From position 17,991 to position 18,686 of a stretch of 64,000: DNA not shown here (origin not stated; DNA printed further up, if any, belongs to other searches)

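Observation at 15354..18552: Sulfide-detox / sulfur-relay operon (ArsR-type persulfide-sensor-like regulator, 2x DsrE, 2x TusA, SQR) fused co-directionally to the hyp/hydrogenase operon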

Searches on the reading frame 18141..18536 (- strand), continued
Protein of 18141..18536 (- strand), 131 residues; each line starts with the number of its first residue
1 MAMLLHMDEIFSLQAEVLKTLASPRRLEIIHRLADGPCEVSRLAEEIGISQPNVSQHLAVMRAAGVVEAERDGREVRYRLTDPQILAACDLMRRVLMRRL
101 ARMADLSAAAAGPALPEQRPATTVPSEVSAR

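Call 16: find_encoding_contigs(protein=P0003, flank=10000, max_places=2)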
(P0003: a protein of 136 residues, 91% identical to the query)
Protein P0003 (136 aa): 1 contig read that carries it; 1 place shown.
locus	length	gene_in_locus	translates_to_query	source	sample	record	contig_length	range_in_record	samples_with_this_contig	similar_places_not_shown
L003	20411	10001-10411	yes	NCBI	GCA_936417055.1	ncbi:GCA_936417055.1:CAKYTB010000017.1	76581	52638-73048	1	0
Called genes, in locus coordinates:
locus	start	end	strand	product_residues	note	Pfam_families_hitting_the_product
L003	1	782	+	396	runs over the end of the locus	PF01548:DEDD_Tnp_IS110, PF02371:Transposase_20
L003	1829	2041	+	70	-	-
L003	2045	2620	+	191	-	PF01875:Memo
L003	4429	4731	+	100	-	PF01155:HypA (weak)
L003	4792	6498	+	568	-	PF07503:zf-HYPF, PF01300:Sua5_yciO_yrdC, PF17788:HypF_C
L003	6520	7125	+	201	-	PF22521:HypF_C_2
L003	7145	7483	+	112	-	PF01455:HupF_HypC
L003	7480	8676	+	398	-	PF01924:HypD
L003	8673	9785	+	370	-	PF00586:AIRS, PF02769:AIRS_C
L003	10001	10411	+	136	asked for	PF01022:HTH_5, PF12802:MarR_2 (weak), PF12840:HTH_20, PF25212:HVO_A0114 (weak), PF09339:HTH_IclR (weak), PF01978:TrmB (weak)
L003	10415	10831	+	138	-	PF13686:DrsE_2 (weak)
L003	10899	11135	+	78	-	PF01206:TusA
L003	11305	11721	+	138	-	PF13686:DrsE_2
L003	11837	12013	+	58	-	PF01206:TusA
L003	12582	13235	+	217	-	-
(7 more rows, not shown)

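Call 18: find_related_loci(query=A1, collection=genome_contigs, flank=10000)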
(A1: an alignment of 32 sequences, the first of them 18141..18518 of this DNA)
Query A1 (125 aa) in genome_contigs; peptide patterns used: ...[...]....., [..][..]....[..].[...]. (x = any residue, [..] = any of these).
599 stretches matched a pattern (row limit reached: there are more); 571 encode a relative of the query (tblastn E <= 1e-3); the best 80 are kept; 80 distinct loci.
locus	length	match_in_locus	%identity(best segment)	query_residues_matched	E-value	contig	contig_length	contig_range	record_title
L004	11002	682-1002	82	1-107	3e-55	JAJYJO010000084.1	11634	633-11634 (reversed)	MAG: Chloroflexi bacterium isolate DBS2-1.bin162 NODE_10534_length_11634_cov_3.104545, whole genome shotgun sequence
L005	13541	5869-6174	79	1-102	4e-51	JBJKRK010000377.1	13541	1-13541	MAG: Candidatus Limnocylindrales bacterium isolate Bin_57 S1Ck127_619269_flag_1_multi_9.0000_len_13541, whole genome sho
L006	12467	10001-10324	75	1-108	2e-50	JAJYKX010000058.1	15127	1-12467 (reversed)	MAG: Chloroflexi bacterium isolate DBS2-1.bin55 NODE_7196_length_15127_cov_7.361800, whole genome shotgun sequence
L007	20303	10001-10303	80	1-101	3e-50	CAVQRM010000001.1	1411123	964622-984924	MAG: uncultured Chloroflexia bacterium isolate MFD09779.bin.2.225 genome assembly, contig: contig_14328, whole genome sh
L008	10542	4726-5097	70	1-120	5e-50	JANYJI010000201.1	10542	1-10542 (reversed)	MAG: Chloroflexi bacterium isolate GL140_3_metabinner_90 GL140_3_k141_1056640, whole genome shotgun sequence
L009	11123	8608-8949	74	1-114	2e-50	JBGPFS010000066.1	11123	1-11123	MAG: Candidatus Limnocylindria bacterium isolate OBJ_0618_7090110_61 k141_1711287_length_11123_cov_52.8518, whole genome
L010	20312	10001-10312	79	1-104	4e-50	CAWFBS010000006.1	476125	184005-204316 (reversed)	MAG: uncultured Chloroflexia bacterium isolate MFD02416.bin.1.133 genome assembly, contig: contig_25165, whole genome sh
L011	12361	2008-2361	74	1-111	8e-50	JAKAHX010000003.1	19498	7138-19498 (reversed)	MAG: Chloroflexi bacterium isolate WY3.bin147 NODE_4595_length_19498_cov_5.786898, whole genome shotgun sequence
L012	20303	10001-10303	80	1-101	8e-50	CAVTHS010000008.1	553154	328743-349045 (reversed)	MAG: uncultured Chloroflexia bacterium isolate MFD05942.bin.2.84 genome assembly, contig: contig_3615, whole genome shot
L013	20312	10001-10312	79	1-104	1e-49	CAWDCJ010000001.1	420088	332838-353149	MAG: uncultured Chloroflexia bacterium isolate MFD01872.bin.2.216 genome assembly, contig: contig_123150, whole genome s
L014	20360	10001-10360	67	1-120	1e-49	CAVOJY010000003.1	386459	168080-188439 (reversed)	MAG: uncultured Chloroflexia bacterium isolate MFD00032.bin.2.2 genome assembly, contig: contig_46440, whole genome shot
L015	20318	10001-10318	75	1-106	1e-49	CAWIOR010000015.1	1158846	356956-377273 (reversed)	MAG: uncultured Chloroflexia bacterium isolate MFD01561.bin.2.78 genome assembly, contig: contig_8551, whole genome shot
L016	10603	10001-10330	71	1-110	2e-49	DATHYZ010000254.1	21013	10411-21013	MAG TPA_asm: Candidatus Limnocylindrales bacterium isolate SMAG_U16225 k141_939341, whole genome shotgun sequence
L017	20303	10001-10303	77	1-101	2e-49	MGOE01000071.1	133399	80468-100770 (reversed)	MAG: Chloroflexi bacterium RBG_16_72_14 RBG_16_scaffold_2928, whole genome shotgun sequence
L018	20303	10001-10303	77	1-101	5e-49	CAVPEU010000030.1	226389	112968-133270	MAG: uncultured Chloroflexia bacterium isolate MFD10097.bin.1.8 genome assembly, contig: contig_7932, whole genome shotg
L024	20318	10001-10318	76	1-108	3e-49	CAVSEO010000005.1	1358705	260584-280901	MAG: uncultured Chloroflexia bacterium isolate MFD01872.bin.2.265 genome assembly, contig: contig_29551, whole genome sh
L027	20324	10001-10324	71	1-122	4e-49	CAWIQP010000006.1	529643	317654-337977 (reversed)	MAG: uncultured Chloroflexia bacterium isolate MFD01689.bin.1.101 genome assembly, contig: contig_28553, whole genome sh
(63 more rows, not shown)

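Call 43: search_protein_families(library=pfam, proteins=[L027:11872-12336:+, L027:12482-12844:-, L027:12841-13593:-, L027:13826-14185:+, L027:14409-14792:+, L027:14813-15328:+, L024:11743-12105:-, L024:12102-12950:-, L024:13088-13400:+, L024:14497-15126:+], max_evalue=0.001)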
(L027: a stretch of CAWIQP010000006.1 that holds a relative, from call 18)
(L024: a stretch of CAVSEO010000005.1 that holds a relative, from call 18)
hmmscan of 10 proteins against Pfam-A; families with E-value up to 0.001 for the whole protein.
L027:11872-12336:+ (154 aa): 0 families

L027:12482-12844:- (120 aa): 1 family
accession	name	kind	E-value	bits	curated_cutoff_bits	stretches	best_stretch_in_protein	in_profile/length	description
PF07843.16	DUF1634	-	3.4e-22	78.9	27.5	1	10-117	1-102/102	Protein of unknown function (DUF1634)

L027:12841-13593:- (250 aa): 1 family
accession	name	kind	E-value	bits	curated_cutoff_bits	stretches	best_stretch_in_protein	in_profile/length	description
PF01925.25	TauE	-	2.1e-43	149.2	32.6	1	1-240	23-236/237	Sulfite exporter TauE/SafE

L027:13826-14185:+ (119 aa): 1 family
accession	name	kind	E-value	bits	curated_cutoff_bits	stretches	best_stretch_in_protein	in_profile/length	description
PF00581.25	Rhodanese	-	8.9e-19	68.3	22.2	1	21-111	1-101/102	Rhodanese-like domain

L027:14409-14792:+ (127 aa): 1 family
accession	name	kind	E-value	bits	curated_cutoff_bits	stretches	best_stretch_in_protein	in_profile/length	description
PF13649.12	Methyltransf_25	-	1.4e-05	26.1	27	1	3-58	40-97/97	Methyltransferase domain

L027:14813-15328:+ (171 aa): 1 family
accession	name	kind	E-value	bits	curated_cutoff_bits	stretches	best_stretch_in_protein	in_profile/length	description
PF02566.24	OsmC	-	6.1e-17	62.3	27.5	1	35-128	3-95/100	OsmC-like protein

L024:11743-12105:- (120 aa): 1 family
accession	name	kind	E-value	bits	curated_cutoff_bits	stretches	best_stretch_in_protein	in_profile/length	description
PF07843.16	DUF1634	-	1.2e-21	77.1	27.5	1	10-117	1-102/102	Protein of unknown function (DUF1634)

L024:12102-12950:- (282 aa): 1 family
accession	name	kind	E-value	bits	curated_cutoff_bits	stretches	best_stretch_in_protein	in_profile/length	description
PF01925.25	TauE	-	3.2e-49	168.2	32.6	1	11-272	1-236/237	Sulfite exporter TauE/SafE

L024:13088-13400:+ (104 aa): 13 families
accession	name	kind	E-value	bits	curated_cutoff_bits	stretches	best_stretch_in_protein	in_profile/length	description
PF12840.13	HTH_20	-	3.2e-15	56.3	27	1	13-62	1-51/51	Helix-turn-helix domain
PF01022.26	HTH_5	-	9.4e-15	54.7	22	1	15-60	1-46/47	Bacterial regulatory protein, arsR family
PF12802.13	MarR_2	-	8e-07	29.6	27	1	18-66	7-57/61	MarR family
PF25212.1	HVO_A0114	-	3.4e-06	27.2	27.6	1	9-67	16-74/84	HVO_A0114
PF09339.16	HTH_IclR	-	1.7e-05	24.9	22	1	19-61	6-50/52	IclR helix-turn-helix domain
PF02082.26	Rrf2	-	2.3e-05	25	30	1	20-90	13-84/132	Iron-dependent Transcriptional regulator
PF01978.25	TrmB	-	9.7e-05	22.6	25.6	1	22-75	15-67/68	Sugar-specific transcriptional regulator TrmB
PF25213.1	HVO_A0261_N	-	0.0001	22.5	35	1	16-65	11-59/86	HVO_A0261 N-terminal domain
PF08100.18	Dimerisation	-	0.00013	22.1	25.6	1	18-74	27-85/93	O-methyltransferase dimerisation domain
PF01047.28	MarR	-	0.00018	21.8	24.6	1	13-64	1-52/59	MarR family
PF13412.12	HTH_24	-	0.0002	21.3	21.9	1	15-59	2-47/48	Winged helix-turn-helix DNA-binding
PF13545.12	HTH_Crp_2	-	0.00045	20.6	27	1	31-69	24-62/70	Crp-like helix-turn-helix domain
PF08279.18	HTH_11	-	0.00055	20.2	25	1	21-57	5-43/55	HTH domain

L024:14497-15126:+ (209 aa): 4 families
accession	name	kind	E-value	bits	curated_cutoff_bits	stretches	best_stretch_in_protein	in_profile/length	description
PF13649.12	Methyltransf_25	-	2.3e-14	54.3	27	1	41-132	2-97/97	Methyltransferase domain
PF08241.18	Methyltransf_11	-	2e-08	35.2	21.2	1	41-135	1-94/95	Methyltransferase domain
PF08242.18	Methyltransf_12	-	4.6e-08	34.1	30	1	41-133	1-97/98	Methyltransferase domain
PF13489.12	Methyltransf_23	-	0.00044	20.4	27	1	34-110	20-90/164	Methyltransferase domain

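Call 58: predict_structure(alignment_id=A1)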
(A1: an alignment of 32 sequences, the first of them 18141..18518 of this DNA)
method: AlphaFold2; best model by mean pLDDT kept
length: 125 residues; sequences in the alignment: 32
mean_pLDDT: 84.6   pTM: 0.67
mean pLDDT of the five models: 84.6, 82.2, 82.1, 81.4, 76.2
residues with pLDDT >= 90: 80; 70-90: 23; 50-70: 7; < 50: 15
segments of 3 or more residues with pLDDT < 50: 111-125
pLDDT, mean of each block of 10 residues (from residue 1): 83 89 94 95 96 95 92 94 93 94 66 46 44
secondary structure, 60 per line:
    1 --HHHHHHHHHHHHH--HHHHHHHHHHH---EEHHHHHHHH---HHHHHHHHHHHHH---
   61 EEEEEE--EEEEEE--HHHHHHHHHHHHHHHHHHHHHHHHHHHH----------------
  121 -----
elements in order: H3-15 H18-28 H34-41 H45-57 E61-66 E69-74 H77-104

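Call 61: fold_search(model_id=the predicted structure, library=pdb)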
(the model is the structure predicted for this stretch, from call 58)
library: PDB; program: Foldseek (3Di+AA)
matches with E <= 10: 1431; with E <= 0.001: 105
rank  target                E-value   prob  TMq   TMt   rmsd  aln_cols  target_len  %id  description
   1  8qkf_B                1.4e-07  1.00  0.63  0.81   2.6        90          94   36  SmtB protein of Mycobacterium smegmatis (released 2024-09-25)
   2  8qkf_A                1.6e-07  1.00  0.63  0.78   2.8        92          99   35  SmtB protein of Mycobacterium smegmatis (released 2024-09-25)
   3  4k2e_B                2.6e-07  1.00  0.63  0.83   2.2        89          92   31  HlyU from Vibrio cholerae N16961 (released 2014-04-30)
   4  6jmi_A                7.2e-07  1.00  0.62  0.76   3.5        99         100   36  Crystal structure of M.tuberculosis Rv0081 (released 2019-04-10)
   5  3pqj_A                7.7e-07  1.00  0.59  0.73   1.8        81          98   37  Crystal Structure of the transcriptional repressor BigR from Xylella fastidiosa (released 2011-06-01)
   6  1r23_A                8.2e-07  1.00  0.63  0.75   2.6        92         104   33  Crystal structure of the cyanobacterial metallothionein repressor SmtB in the Zn1-form (one Zn(II) per dimer) (released 2004-05-18)
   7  4k2e_A                9.4e-07  1.00  0.62  0.80   2.3        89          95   31  HlyU from Vibrio cholerae N16961 (released 2014-04-30)
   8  1smt_B                1.0e-06  1.00  0.63  0.76   2.6        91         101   33  SMTB REPRESSOR FROM SYNECHOCOCCUS PCC7942 (released 1997-12-03)
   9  1r1u_A                1.2e-06  1.00  0.66  0.87   1.8        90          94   22  Crystal structure of the metal-sensing transcriptional repressor CzrA from Staphylococcus aureus in the apo-form (released 2004-05-18)
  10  6cdb_B                1.2e-06  1.00  0.66  0.86   1.8        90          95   22  Crystal Structure of V66L CzrA in the Zn(II)bound state (released 2018-07-11)
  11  1r1u_B                1.3e-06  1.00  0.66  0.88   1.8        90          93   22  Crystal structure of the metal-sensing transcriptional repressor CzrA from Staphylococcus aureus in the apo-form (released 2004-05-18)
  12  6cda                  1.3e-06  1.00  0.66  0.86   1.8        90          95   22  Crystal structure of L34A CzrA in the Zn(II)bound state (released 2018-07-11)
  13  6jmi_B                1.5e-06  1.00  0.60  0.76   3.4        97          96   37  Crystal structure of M.tuberculosis Rv0081 (released 2019-04-10)
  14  1r22_B                1.7e-06  1.00  0.63  0.81   1.7        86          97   34  Crystal structure of the cyanobacterial metallothionein repressor SmtB (C14S/C61S/C121S mutant) in the Zn2alpha5-form (released 2004-05-18)
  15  2oqg_C                1.7e-06  1.00  0.58  0.68   8.2       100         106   30  ArsR-like Transcriptional Regulator from Rhodococcus sp. RHA1 (released 2007-03-06)
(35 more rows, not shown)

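Call 62: search_protein_representatives(protein=window:18141-18518:-)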
Query: 125 residues. Proteins with E-value up to 0.001 (for the whole library): 20667; up to 1e-10: 1033; up to 1e-30: 11. The best 150 are listed.
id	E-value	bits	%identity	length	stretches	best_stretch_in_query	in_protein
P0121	1.6e-39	150.8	68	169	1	1-115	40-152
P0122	2.5e-38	146.9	69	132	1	1-108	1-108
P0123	4.0e-38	146.3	65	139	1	1-121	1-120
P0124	2.5e-34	134.1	59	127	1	2-115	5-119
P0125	2.7e-34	134.0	61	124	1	5-121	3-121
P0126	5.0e-34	133.1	59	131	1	1-117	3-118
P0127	4.3e-33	130.1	58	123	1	1-109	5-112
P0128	7.5e-33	129.3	77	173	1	1-84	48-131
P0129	1.8e-31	124.9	77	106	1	1-78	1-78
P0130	3.3e-31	124.0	77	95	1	1-79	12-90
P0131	5.9e-31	123.2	74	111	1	1-82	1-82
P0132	7.7e-30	119.6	66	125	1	21-109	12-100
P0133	9.3e-30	119.4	60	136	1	2-105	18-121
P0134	1.8e-29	118.5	59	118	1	1-98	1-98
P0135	4.4e-28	114.0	55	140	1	3-117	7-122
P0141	2.4e-26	108.4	51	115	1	3-103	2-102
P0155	9.6e-23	96.8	47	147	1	2-108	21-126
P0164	2.1e-21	92.5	43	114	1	7-113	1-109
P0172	1.9e-20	89.4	43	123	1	1-114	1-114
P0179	1.9e-19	86.2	43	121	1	2-104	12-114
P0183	6.7e-19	84.4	45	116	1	3-97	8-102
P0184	8.6e-19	84.1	44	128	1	2-103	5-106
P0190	1.5e-18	83.3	46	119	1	2-101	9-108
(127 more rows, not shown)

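Call 64: search_protein_families(library=ncbifam, proteins=[P0124, P0135, P0141, P0155, P0164, P0172, P0179, P0183, P0184, P0190], max_evalue=1e-10)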
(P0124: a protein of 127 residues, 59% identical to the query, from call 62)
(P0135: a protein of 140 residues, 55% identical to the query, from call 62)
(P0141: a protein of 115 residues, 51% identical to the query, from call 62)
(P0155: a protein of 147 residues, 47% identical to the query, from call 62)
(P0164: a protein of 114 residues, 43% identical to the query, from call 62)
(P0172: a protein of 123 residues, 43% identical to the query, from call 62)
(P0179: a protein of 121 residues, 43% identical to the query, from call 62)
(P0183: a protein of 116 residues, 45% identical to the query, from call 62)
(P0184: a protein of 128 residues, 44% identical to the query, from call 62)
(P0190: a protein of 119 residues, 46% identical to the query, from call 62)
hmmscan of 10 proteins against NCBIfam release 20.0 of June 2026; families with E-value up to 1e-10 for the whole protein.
P0124 (127 aa): 4 families
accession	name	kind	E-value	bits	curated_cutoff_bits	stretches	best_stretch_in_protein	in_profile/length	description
NF033788.1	HTH_metalloreg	subfamily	8e-24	83.3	55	1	12-85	2-75/77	metalloregulator ArsR/SmtB family transcription factor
NF040642.1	sulf_sens_BigR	equivalog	8e-15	54.7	155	1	9-81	8-79/95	sulfite-sensing transcriptional repressor BigR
NF047906.1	CdPbTransRegCmtR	equivalog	2.3e-12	46.8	150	1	16-94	16-93/104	Cd(II)/Pb(II)-sensing metalloregulatory transcriptional regulator CmtR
NF033789.1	repress_SdpR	subfamily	9.8e-12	44.6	100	1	15-78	2-64/79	autorepressor SdpR family transcription factor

P0135 (140 aa): 5 families
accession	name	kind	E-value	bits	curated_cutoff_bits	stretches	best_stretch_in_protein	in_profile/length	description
NF033788.1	HTH_metalloreg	subfamily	3.8e-23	81.1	55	1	14-85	3-75/77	metalloregulator ArsR/SmtB family transcription factor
NF047906.1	CdPbTransRegCmtR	equivalog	1.2e-14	54.1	150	1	1-94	1-93/104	Cd(II)/Pb(II)-sensing metalloregulatory transcriptional regulator CmtR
NF045707.1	Dbac_1936_reg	equivalog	7e-13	48.4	115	1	14-95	9-90/99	ArsR/SmtB-type metalloregulator TsoR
NF033789.1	repress_SdpR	subfamily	7.5e-13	48.2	100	1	17-79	3-65/79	autorepressor SdpR family transcription factor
NF040642.1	sulf_sens_BigR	equivalog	6.6e-11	42.1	155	1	14-81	12-79/95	sulfite-sensing transcriptional repressor BigR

P0141 (115 aa): 4 families
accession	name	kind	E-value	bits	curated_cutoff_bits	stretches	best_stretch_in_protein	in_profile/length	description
NF033788.1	HTH_metalloreg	subfamily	2.3e-22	78.6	55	1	8-80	2-75/77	metalloregulator ArsR/SmtB family transcription factor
NF047906.1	CdPbTransRegCmtR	equivalog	7.6e-14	51.5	150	1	8-85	12-89/104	Cd(II)/Pb(II)-sensing metalloregulatory transcriptional regulator CmtR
NF033789.1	repress_SdpR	subfamily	4.9e-13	48.8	100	1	11-74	2-65/79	autorepressor SdpR family transcription factor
NF040642.1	sulf_sens_BigR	equivalog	3.2e-12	46.4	155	1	8-75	11-78/95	sulfite-sensing transcriptional repressor BigR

P0155 (147 aa): 5 families
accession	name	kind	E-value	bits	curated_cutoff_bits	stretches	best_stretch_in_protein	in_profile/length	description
NF033788.1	HTH_metalloreg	subfamily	2.6e-22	78.4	55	1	29-101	3-76/77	metalloregulator ArsR/SmtB family transcription factor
NF047906.1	CdPbTransRegCmtR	equivalog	1.7e-12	47.1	150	1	31-108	15-92/104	Cd(II)/Pb(II)-sensing metalloregulatory transcriptional regulator CmtR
NF040642.1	sulf_sens_BigR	equivalog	7.4e-12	45.2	155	1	28-105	11-88/95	sulfite-sensing transcriptional repressor BigR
NF041413.1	ArsR_Rv2640c_fam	equivalog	2.5e-11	44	155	1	19-106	24-114/118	Rv2640c family ArsR-like transcriptional regulator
NF033789.1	repress_SdpR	subfamily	3.6e-11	42.8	100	1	32-94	3-65/79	autorepressor SdpR family transcription factor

P0164 (114 aa): 5 families
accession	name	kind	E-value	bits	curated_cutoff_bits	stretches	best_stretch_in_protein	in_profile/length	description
NF033788.1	HTH_metalloreg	subfamily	1.5e-23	82.4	55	1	3-74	2-74/77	metalloregulator ArsR/SmtB family transcription factor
NF033789.1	repress_SdpR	subfamily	1.1e-17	63.7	100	1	6-69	2-65/79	autorepressor SdpR family transcription factor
NF047906.1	CdPbTransRegCmtR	equivalog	1.8e-15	56.7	150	1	5-85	14-94/104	Cd(II)/Pb(II)-sensing metalloregulatory transcriptional regulator CmtR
NF040642.1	sulf_sens_BigR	equivalog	4.1e-15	55.6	155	1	4-78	12-86/95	sulfite-sensing transcriptional repressor BigR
NF045707.1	Dbac_1936_reg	equivalog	2.6e-12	46.6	115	1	4-93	9-98/99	ArsR/SmtB-type metalloregulator TsoR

P0172 (123 aa): 1 family
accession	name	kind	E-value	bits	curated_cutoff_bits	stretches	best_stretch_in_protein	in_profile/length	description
NF033788.1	HTH_metalloreg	subfamily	3e-12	46.2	55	1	9-81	2-75/77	metalloregulator ArsR/SmtB family transcription factor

P0179 (121 aa): 4 families
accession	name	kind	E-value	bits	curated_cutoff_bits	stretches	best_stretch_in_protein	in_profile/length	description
NF033788.1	HTH_metalloreg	subfamily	8.4e-22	76.8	55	1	20-91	3-75/77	metalloregulator ArsR/SmtB family transcription factor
NF040642.1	sulf_sens_BigR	equivalog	1.2e-14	54.1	155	1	20-93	12-85/95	sulfite-sensing transcriptional repressor BigR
NF033789.1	repress_SdpR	subfamily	2.5e-11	43.3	100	1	22-85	2-65/79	autorepressor SdpR family transcription factor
NF047906.1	CdPbTransRegCmtR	equivalog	7.1e-11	41.9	150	1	20-97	13-90/104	Cd(II)/Pb(II)-sensing metalloregulatory transcriptional regulator CmtR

P0183 (116 aa): 7 families
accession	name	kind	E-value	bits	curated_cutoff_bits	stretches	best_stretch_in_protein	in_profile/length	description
NF033788.1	HTH_metalloreg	subfamily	3.7e-27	93.9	55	1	14-86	2-75/77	metalloregulator ArsR/SmtB family transcription factor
NF040642.1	sulf_sens_BigR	equivalog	9.6e-19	67.3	155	1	13-86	10-83/95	sulfite-sensing transcriptional repressor BigR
NF033789.1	repress_SdpR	subfamily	2.3e-15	56.3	100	1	17-82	2-67/79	autorepressor SdpR family transcription factor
NF047906.1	CdPbTransRegCmtR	equivalog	2.5e-15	56.2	150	1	15-98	13-97/104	Cd(II)/Pb(II)-sensing metalloregulatory transcriptional regulator CmtR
NF045707.1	Dbac_1936_reg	equivalog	2e-14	53.4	115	1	10-102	4-96/99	ArsR/SmtB-type metalloregulator TsoR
NF052532.1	TransRegPagRBaca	equivalog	8.8e-13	48.2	170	1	8-91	12-95/99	transcriptional repressor PagR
NF007528.0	PRK10141.1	subfamily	5.2e-12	45.7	97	1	15-109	8-103/117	metalloregulator ArsR/SmtB family transcription factor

P0184 (128 aa): 4 families
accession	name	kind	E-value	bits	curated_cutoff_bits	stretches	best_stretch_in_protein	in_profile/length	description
NF033788.1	HTH_metalloreg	subfamily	1.2e-21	76.3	55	1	12-83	2-74/77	metalloregulator ArsR/SmtB family transcription factor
NF047906.1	CdPbTransRegCmtR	equivalog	6.4e-15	55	150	1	9-94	9-94/104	Cd(II)/Pb(II)-sensing metalloregulatory transcriptional regulator CmtR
NF040642.1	sulf_sens_BigR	equivalog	2.3e-13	50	155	1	12-81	11-80/95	sulfite-sensing transcriptional repressor BigR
NF033789.1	repress_SdpR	subfamily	5.9e-12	45.3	100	1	16-78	3-65/79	autorepressor SdpR family transcription factor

P0190 (119 aa): 7 families
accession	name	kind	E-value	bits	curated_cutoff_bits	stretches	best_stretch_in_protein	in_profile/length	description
NF033788.1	HTH_metalloreg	subfamily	5.1e-27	93.5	55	1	16-87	2-74/77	metalloregulator ArsR/SmtB family transcription factor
NF033789.1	repress_SdpR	subfamily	5.6e-17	61.4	100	1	21-83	4-66/79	autorepressor SdpR family transcription factor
NF040642.1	sulf_sens_BigR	equivalog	7.4e-17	61.2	155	1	16-95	11-90/95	sulfite-sensing transcriptional repressor BigR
NF047906.1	CdPbTransRegCmtR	equivalog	2.9e-16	59.3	150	1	12-97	8-94/104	Cd(II)/Pb(II)-sensing metalloregulatory transcriptional regulator CmtR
NF041413.1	ArsR_Rv2640c_fam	equivalog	9.6e-14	51.8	155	1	20-88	37-108/118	Rv2640c family ArsR-like transcriptional regulator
NF045707.1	Dbac_1936_reg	equivalog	1.7e-13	50.4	115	1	12-102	4-94/99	ArsR/SmtB-type metalloregulator TsoR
NF007528.0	PRK10141.1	subfamily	2.4e-12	46.7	97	1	17-86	8-77/117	metalloregulator ArsR/SmtB family transcription factor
